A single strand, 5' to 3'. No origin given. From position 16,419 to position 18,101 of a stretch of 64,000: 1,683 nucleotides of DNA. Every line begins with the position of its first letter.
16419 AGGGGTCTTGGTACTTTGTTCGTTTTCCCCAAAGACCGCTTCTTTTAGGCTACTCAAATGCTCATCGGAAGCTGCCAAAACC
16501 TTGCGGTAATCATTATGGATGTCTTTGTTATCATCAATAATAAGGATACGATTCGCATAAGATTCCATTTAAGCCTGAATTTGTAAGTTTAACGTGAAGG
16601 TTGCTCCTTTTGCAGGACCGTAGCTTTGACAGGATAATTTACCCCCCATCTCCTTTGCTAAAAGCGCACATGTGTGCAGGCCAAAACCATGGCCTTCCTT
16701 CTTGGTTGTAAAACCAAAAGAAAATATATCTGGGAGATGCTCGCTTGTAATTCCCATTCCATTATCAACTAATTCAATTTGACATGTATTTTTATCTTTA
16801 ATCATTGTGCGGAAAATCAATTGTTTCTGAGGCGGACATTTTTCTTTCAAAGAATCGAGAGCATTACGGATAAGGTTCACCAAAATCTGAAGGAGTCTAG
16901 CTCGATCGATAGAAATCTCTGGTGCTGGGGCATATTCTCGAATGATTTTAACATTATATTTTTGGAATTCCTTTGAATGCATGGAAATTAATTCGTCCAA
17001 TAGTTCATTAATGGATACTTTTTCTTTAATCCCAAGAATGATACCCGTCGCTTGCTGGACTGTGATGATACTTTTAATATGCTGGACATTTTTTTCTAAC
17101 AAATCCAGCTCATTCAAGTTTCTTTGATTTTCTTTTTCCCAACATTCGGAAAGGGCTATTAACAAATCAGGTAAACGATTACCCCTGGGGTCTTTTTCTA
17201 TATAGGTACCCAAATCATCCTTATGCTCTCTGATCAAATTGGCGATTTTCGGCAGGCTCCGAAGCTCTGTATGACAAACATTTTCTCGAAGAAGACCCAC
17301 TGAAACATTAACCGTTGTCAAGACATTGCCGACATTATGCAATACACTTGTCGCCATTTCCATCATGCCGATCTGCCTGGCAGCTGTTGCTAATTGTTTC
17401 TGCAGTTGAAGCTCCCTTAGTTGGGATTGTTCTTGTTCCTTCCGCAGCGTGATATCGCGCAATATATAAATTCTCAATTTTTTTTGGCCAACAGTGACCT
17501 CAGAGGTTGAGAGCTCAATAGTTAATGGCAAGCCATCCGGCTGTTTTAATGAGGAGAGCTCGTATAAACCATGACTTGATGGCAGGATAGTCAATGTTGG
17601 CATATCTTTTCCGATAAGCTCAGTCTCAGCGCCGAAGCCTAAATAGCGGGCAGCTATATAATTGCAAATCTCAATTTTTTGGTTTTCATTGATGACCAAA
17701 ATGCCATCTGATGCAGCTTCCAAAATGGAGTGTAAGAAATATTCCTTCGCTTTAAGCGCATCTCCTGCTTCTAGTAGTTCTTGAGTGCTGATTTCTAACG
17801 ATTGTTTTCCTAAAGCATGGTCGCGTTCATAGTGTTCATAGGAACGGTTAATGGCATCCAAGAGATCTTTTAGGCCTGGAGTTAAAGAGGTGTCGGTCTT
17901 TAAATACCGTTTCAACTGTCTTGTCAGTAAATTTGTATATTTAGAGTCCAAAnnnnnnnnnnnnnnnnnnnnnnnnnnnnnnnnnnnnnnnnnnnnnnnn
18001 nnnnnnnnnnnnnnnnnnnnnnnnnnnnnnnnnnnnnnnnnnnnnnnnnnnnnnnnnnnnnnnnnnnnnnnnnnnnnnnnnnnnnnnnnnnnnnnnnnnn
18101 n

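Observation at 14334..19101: Complete FIST / PAS-kinase / REC-PAS-GGDEF-EAL operon: a c-di-GMP signalling module in a chlamydia-like genome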

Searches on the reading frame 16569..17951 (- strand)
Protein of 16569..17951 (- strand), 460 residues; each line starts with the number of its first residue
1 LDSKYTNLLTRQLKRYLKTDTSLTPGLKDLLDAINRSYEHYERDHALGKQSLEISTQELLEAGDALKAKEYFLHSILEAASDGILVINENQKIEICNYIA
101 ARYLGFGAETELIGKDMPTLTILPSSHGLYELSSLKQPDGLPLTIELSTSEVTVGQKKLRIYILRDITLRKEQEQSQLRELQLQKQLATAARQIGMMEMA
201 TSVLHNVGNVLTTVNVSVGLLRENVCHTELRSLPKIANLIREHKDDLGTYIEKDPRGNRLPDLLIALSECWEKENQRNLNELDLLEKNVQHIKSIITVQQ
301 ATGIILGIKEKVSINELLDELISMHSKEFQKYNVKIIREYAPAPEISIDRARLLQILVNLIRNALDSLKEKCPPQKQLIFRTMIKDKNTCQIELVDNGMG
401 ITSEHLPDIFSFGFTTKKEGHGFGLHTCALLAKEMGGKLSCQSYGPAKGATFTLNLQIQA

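Call 3: search_protein_families(library=pfam, proteins=[window:16569-17951:-], max_evalue=0.01)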
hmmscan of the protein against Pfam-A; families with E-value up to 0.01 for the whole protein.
window:16569-17951:- (460 aa): 5 families
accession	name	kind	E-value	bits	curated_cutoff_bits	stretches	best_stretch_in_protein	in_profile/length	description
PF02518.31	HATPase_c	-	2.9e-17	63.5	26.4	1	349-458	2-109/111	Histidine kinase-, DNA gyrase B-, and HSP90-like ATPase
PF14501.12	HATPase_c_5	-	2.8e-06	27.6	22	1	351-443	4-90/102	GHKL domain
PF00989.32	PAS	-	6.5e-05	23.3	22.6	1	72-127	2-56/113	PAS fold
PF13188.13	PAS_8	-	0.0031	17.8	21.8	1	72-121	2-51/65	PAS domain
PF13426.13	PAS_9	-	0.0045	17.7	27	0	81-132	1-52/103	PAS domain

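Call 4: search_protein_families(library=ncbifam, proteins=[window:16569-17951:-], max_evalue=0.01)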
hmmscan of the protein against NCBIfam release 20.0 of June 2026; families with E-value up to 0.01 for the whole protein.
window:16569-17951:- (460 aa): 63 families (the best 25 are shown)
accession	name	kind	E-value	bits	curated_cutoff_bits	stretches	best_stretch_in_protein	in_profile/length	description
NF041777.1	sens_FixL_Rhizob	equivalog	2.3e-28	99.1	850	3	345-458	371-481/485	sensor protein FixL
NF008468.0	PRK11360.1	equivalog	6.8e-27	94.1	646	2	309-459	462-609/616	two-component system sensor histidine kinase AtoS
NF052574.1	HisKinEspCMyxo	equivalog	8.8e-22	77.1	1200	1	310-456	489-635/785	serine histidine kinase EspC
NF007688.0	PRK10364.1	equivalog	3.2e-19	69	479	1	310-459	308-452/460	two-component system sensor histidine kinase ZraS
NF008302.0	PRK11091.1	equivalog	1e-18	66.9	838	2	310-459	354-506/779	aerobic respiration two-component sensor histidine kinase ArcB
TIGR02916.1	PEP_his_kin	equivalog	1.4e-18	66.8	300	1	282-456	514-678/679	XrtA/PEP-CTERM system histidine kinase PrsK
NF046044.1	PnpS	equivalog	5.1e-18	65.2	400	1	309-456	242-389/390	two-component system histidine kinase PnpS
NF052573.1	HisKinEspAMyxo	equivalog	7.9e-18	63.9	1400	1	327-458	478-611/755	serine histidine kinase EspA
NF033092.0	HK_WalK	equivalog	2.5e-16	59.4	725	2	309-456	444-592/594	cell wall metabolism sensor histidine kinase WalK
NF008298.1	PRK11086.1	subfamily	4.1e-16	58.5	520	1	342-458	413-525/529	DcuS/MalK family sensor histidine kinase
NF008293.1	PRK11073.1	equivalog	1.2e-15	57.6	240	1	307-458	192-347/349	nitrogen regulation protein NR(II)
NF047874.1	MASE3_PAS_HK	subfamily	5.3e-15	55.2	560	2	34-186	228-391/655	MASE3 domain-containing sensor histidine kinase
TIGR02966.1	phoR_proteo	equivalog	6.3e-15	55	334.2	2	309-455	186-332/333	phosphate regulon sensor histidine kinase PhoR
NF047466.1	hybrid_RR_LvrB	exception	7.6e-15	55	500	1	310-457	220-375/377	hybrid histidine kinase/response regulator LvrB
NF053867.1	SprKinKinDBac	equivalog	1.9e-14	53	775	1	309-458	352-497/500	sporulation kinase KinD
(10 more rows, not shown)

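Call 15: list_cluster_members(proteins=[P0001, window:16569-17951:-, window:14334-16568:-, P0010])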
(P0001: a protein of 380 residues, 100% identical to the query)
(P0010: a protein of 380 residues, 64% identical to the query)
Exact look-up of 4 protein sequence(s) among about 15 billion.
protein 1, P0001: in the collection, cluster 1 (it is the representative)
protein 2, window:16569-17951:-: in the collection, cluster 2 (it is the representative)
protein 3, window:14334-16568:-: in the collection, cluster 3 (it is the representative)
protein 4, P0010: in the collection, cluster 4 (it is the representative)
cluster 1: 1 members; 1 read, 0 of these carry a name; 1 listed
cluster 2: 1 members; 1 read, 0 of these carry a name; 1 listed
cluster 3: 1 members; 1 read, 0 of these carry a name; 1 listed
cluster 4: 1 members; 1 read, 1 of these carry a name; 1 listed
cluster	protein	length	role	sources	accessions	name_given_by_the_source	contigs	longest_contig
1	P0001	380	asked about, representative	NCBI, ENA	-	-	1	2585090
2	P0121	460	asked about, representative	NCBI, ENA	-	-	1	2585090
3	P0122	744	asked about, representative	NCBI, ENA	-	-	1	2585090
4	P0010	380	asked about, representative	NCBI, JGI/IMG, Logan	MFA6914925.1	MAG: FIST N-terminal domain-containing protein [Parachlamydiales bacterium] | hypothetical protein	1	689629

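Call 17: search_solved_structures(query=window:16569-17951:-, max_evalue=0.001)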
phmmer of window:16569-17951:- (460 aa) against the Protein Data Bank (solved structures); distinct sequences matched with E-value up to 0.001: 22.
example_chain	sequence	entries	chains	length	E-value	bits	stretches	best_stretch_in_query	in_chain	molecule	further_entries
4gcz_A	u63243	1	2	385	3.4e-17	65.8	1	312-456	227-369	Blue-light photoreceptor, Sensor protein fixL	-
8a3u_A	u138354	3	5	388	3.6e-17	65.8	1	312-456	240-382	Putative Sensory box protein,Sensor protein FixL | Putative Sensory box protein,Putative Sensory box protein,Sensor protein FixL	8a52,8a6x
8a7f_A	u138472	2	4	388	3.9e-17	65.7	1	312-456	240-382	Putative Sensory box protein,Sensor protein FixL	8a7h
8vc9_A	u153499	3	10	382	1.3e-13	54.1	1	312-454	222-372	Leptospira virulence regulator B (LvrB) | histidine kinase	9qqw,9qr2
9jfj_A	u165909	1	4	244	3.4e-12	49.4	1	310-458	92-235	Sensor histidine kinase ZraS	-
9qjg_A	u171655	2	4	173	3.5e-12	49.3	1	312-455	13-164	histidine kinase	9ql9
3a0r_A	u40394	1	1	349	7.2e-10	41.7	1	306-442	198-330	Sensor protein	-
3a0t_A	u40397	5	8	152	1.3e-09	40.9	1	312-442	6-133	Sensor protein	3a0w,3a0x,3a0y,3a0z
1r62_A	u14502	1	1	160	1.5e-09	40.7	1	309-444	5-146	Nitrogen regulation protein NR(II)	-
6paj_A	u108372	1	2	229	7.4e-08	35.1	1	299-456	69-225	Sensor protein SrrB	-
5idm_A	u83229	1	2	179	2.5e-06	30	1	310-457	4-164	Cell cycle histidine kinase CckA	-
5idj_A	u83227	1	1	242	3e-06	29.8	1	310-457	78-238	Histidine kinase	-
4jas_A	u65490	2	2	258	8.4e-06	28.3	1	309-450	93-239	Histidine kinase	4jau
2c2a_A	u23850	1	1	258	8.7e-06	28.3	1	309-450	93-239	SENSOR HISTIDINE KINASE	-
3dge_A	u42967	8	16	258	8.8e-06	28.3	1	309-450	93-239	Sensor protein | Histidine kinase | Sensor histidine kinase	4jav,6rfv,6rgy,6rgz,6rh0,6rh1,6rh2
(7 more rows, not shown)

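Call 18: find_homologous_proteins(query=window:16569-17951:-)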
Query window:16569-17951:- (460 aa): 5343 proteins with E <= 0.001 among 8000 candidates; the best 120 are listed.
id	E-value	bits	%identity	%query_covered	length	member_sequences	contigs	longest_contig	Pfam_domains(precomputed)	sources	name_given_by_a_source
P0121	0.0e+0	1008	100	100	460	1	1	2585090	PF02518.32,PF14501.13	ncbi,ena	-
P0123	7.0e-215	732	76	98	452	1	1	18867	PF02518.32,PF00989.32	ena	-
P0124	2.7e-160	552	57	100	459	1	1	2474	PF13426.14,PF13188.14,PF02518.32,PF00989.32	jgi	jgi:PAS domain S-box-containing protein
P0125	1.1e-148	514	56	99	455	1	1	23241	PF13426.14,PF02518.32,PF00989.32,PF14501.13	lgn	-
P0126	1.0e-128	448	49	69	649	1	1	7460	PF13426.14,PF13188.14,PF13185.13,PF24820.2,PF02518.32,PF00989.32,PF14501.13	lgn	-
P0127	1.1e-127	445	50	68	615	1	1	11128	PF13426.14,PF13188.14,PF02518.32,PF00989.32,PF14501.13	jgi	jgi:PAS domain S-box-containing protein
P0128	2.0e-121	424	49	60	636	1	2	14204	PF13426.14,PF13185.13,PF01590.33,PF02518.32,PF00989.32,PF14501.13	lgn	-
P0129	8.1e-121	422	49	69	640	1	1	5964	PF13426.14,PF02518.32,PF14501.13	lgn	-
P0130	5.1e-119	416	51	68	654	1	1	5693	PF13426.14,PF24820.2,PF02518.32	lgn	-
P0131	1.5e-118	415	49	61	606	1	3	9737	PF13426.14,PF13188.14,PF02518.32,PF00989.32,PF14501.13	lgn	-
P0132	2.4e-118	414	46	98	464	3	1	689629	PF13426.14,PF02518.32,PF00989.32,PF14501.13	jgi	jgi:PAS domain S-box-containing protein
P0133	5.9e-116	406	46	64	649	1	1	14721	PF13426.14,PF24820.2,PF02518.32,PF00989.32,PF14501.13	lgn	-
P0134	5.1e-112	393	47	62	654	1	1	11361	PF13426.14,PF13188.14,PF02518.32,PF00989.32,PF14501.13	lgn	-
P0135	6.1e-109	383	42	68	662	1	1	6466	PF13426.14,PF13188.14,PF13185.13,PF24820.2,PF02518.32,PF00989.32,PF14501.13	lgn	-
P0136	1.2e-107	379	49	64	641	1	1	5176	PF13426.14,PF13188.14,PF13185.13,PF24820.2,PF02518.32,PF14501.13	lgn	-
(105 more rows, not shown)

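Call 58: search_protein_families(library=pfam, alignment_id=A2, max_evalue=0.001)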
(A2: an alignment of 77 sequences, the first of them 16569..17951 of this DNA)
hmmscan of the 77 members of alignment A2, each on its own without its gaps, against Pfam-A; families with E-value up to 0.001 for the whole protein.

A. member 1, window:16569-17951:- (460 aa): 3 families
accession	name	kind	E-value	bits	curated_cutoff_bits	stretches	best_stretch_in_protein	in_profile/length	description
PF02518.31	HATPase_c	-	2.9e-17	63.5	26.4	1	349-458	2-109/111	Histidine kinase-, DNA gyrase B-, and HSP90-like ATPase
PF14501.12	HATPase_c_5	-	2.8e-06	27.6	22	1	351-443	4-90/102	GHKL domain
PF00989.32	PAS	-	6.5e-05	23.3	22.6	1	72-127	2-56/113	PAS fold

B. families by the number of members that match (of 77 scanned): 35 families (the first 25 are shown)
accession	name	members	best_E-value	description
PF02518.31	HATPase_c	56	1.6e-33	Histidine kinase-, DNA gyrase B-, and HSP90-like ATPase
PF00512.31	HisKA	49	2.1e-22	His Kinase A (phospho-acceptor) domain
PF00989.32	PAS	44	2.5e-77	PAS fold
PF08448.16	PAS_4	42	1.1e-72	PAS fold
PF13188.13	PAS_8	42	3.3e-29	PAS domain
PF13426.13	PAS_9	41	1.4e-54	PAS domain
PF08447.18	PAS_3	33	9.7e-79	PAS fold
PF00072.30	Response_reg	20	7.2e-56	Response regulator receiver domain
PF14501.12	HATPase_c_5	15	5.2e-07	GHKL domain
PF12860.13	PAS_7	13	4.7e-11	PAS fold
PF00990.26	GGDEF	10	2.3e-53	Diguanylate cyclase, GGDEF domain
PF00563.25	EAL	7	1.5e-82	EAL domain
PF01590.32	GAF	7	1.7e-13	GAF domain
PF24820.1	Diguanyl_cycl_sensor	6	5.2e-09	Diguanylate cyclase-like sensor domain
PF13581.12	HATPase_c_2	6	8.7e-08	Histidine kinase-like ATPase domain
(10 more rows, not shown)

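Call 84: search_dna_similar(query=window:16569-17951:-, collection=plasmids, mode=protein, max_rows=25, max_evalue=1e-20)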
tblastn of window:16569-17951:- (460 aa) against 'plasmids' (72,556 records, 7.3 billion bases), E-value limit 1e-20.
Records with a match: 2; places in all: 2; records where one place covers at least 80% of the query: 0.
Best place of each record, by identity: <60% 2.
By first word of the organism name: Variovorax 2.
By predicted mobility (MOB-suite, as given by PLSDB): non-mobilizable 2.
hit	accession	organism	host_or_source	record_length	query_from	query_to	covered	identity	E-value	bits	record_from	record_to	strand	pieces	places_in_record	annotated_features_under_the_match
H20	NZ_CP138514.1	Variovorax paradoxus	Legume root,PacBio whole genome assembly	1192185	190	459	59%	42.6%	2e-62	226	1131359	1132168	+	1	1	none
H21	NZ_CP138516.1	Variovorax paradoxus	Legume root,PacBio whole genome assembly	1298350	190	458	58%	42.4%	2e-59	218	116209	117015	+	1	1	none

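Call 94: predict_structure(alignment_id=A5)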
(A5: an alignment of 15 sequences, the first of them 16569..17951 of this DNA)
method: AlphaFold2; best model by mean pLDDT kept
length: 460 residues; sequences in the alignment: 15
mean_pLDDT: 78.4   pTM: 0.41
mean pLDDT of the five models: 78.4, 77.9, 74.6, 74.1, 73.8
residues with pLDDT >= 90: 66; 70-90: 290; 50-70: 98; < 50: 6
segments of 3 or more residues with pLDDT < 50: 1-3
pLDDT, mean of each block of 10 residues (from residue 1): 52 64 68 73 80 85 88 85 90 90 86 81 77 76 87 88 89 85 68 52 59 67 68 74 72 75 80 78 72 61 62 90 85 91 86 87 86 83 88 92 84 63 80 89 88 87
secondary structure, 60 per line:
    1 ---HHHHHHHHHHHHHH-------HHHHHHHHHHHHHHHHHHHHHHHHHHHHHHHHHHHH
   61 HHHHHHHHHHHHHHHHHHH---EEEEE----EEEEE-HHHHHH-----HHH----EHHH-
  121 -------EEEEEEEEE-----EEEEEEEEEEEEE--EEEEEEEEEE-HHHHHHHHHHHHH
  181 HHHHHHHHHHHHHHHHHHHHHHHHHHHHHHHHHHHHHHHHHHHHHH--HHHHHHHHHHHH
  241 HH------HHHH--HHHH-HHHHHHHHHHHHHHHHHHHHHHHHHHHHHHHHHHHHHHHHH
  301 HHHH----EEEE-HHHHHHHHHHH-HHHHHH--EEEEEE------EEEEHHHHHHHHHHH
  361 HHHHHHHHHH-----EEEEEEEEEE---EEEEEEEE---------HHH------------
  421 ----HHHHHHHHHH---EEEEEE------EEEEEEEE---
elements in order: H4-17 H25-79 E83-87 E92-96 H98-103 E128-136 E142-154 E157-166 H168-226 H229-242 H249-252 H255-258 H260-304 E309-312 H314-324 H326-331 E334-339 E346-349 H350-370 E376-385 E389-396 H425-434 E438-443 E450-457

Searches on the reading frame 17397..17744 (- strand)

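Call 65: search_protein_families(library=pfam, proteins=[window:17397-17744:-], max_evalue=10)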
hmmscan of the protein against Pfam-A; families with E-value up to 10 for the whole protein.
window:17397-17744:- (116 aa): 7 families
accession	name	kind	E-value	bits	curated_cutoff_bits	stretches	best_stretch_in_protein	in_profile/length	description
PF00989.32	PAS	-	1.3e-05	25.6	22.6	1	3-58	2-56/113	PAS fold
PF13426.13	PAS_9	-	0.00032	21.4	27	1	12-68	1-57/103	PAS domain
PF13188.13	PAS_8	-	0.00035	20.8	21.8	1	3-53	2-52/65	PAS domain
PF24820.1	Diguanyl_cycl_sensor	-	0.00053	20.3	28.1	1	8-47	2-40/109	Diguanylate cyclase-like sensor domain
PF21370.4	PAS_GdpP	-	0.032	15.1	27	1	14-85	15-78/90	Cyclic-di-AMP phosphodiesterase GdpP-like, PAS domain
PF08448.16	PAS_4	-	0.076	13.7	23.1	1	8-57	1-47/110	PAS fold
PF12860.13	PAS_7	-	0.19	12.3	27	1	8-52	1-45/115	PAS fold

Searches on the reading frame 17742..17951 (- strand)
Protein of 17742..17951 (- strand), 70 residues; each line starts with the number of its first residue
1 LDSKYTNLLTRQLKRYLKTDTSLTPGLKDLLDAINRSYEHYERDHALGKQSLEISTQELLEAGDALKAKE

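Call 65: search_protein_families(library=pfam, proteins=[window:17742-17951:-], max_evalue=10)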
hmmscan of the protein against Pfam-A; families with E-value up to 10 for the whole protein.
window:17742-17951:- (70 aa): 1 family
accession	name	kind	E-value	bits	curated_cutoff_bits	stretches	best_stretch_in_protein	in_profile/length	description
PF09539.15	DUF2385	-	0.067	14.2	25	1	12-67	34-89/96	Protein of unknown function (DUF2385)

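Call 72: search_protein_representatives(protein=window:17742-17951:-)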
Query: 70 residues. Proteins with E-value up to 0.001 (for the whole library): 222; up to 1e-10: 18; up to 1e-30: 0. The best 150 are listed.
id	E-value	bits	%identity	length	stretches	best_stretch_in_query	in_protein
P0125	1.9e-18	81.8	70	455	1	5-69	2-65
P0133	8.6e-17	76.6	72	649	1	5-62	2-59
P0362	3.6e-16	74.6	67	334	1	5-62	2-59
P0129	8.4e-16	73.5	59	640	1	5-70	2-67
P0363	9.8e-16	73.2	66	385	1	5-63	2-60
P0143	1.5e-15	72.7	69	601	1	5-64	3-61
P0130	5.4e-14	67.8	57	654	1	5-67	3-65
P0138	2.9e-13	65.5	68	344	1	5-62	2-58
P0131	1.5e-12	63.2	53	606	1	5-70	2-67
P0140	2.4e-12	62.6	58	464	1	5-65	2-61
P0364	1.0e-11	60.6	52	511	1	5-68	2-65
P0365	1.1e-11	60.5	55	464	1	5-64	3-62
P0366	3.1e-11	59.1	36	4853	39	8-66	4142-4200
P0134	3.7e-11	58.9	56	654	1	5-70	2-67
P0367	3.8e-11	58.8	55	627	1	4-63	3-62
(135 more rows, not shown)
